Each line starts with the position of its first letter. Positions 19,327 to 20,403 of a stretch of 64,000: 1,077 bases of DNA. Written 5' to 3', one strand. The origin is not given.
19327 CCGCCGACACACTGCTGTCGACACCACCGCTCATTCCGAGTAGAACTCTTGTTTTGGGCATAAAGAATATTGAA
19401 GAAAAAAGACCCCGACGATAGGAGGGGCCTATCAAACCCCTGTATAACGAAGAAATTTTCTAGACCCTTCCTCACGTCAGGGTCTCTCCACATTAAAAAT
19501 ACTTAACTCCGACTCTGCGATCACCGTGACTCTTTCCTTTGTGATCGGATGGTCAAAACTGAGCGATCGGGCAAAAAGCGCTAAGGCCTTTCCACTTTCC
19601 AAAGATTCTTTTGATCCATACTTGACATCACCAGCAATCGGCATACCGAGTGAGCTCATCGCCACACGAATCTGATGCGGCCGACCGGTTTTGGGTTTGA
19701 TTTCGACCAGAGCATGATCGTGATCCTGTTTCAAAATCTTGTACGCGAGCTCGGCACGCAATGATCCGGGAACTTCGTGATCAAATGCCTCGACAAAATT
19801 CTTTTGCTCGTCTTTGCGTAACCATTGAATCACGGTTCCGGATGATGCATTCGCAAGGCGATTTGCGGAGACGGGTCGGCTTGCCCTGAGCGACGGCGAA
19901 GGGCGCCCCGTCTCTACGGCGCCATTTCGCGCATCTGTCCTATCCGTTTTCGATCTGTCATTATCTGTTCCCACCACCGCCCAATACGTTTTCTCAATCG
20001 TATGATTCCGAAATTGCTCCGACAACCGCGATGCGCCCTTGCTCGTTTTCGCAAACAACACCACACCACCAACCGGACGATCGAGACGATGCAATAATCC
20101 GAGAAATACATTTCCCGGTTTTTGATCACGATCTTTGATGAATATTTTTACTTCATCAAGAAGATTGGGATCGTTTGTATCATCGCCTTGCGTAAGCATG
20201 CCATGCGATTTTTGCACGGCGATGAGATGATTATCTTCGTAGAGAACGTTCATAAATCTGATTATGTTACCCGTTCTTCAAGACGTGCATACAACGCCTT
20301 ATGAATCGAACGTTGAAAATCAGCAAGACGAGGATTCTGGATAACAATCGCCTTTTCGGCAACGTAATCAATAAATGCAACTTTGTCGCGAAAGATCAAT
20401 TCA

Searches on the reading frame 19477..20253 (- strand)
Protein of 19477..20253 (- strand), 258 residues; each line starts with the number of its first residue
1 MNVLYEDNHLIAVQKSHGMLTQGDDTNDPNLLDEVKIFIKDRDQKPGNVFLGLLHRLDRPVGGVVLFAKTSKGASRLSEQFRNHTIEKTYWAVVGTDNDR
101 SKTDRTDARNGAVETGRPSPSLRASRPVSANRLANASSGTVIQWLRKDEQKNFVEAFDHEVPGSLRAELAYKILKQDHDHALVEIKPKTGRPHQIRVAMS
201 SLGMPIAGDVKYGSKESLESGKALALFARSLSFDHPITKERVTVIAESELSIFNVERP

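Call 19: search_protein_families(library=pfam, proteins=[window:19477-20253:-], max_evalue=0.01)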
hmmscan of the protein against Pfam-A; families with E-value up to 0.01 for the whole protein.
window:19477-20253:- (258 aa): 1 family
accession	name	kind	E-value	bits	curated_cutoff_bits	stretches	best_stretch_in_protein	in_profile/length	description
PF00849.27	PseudoU_synth_2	-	1.6e-30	106.8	26.8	1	9-200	1-151/152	RNA pseudouridylate synthase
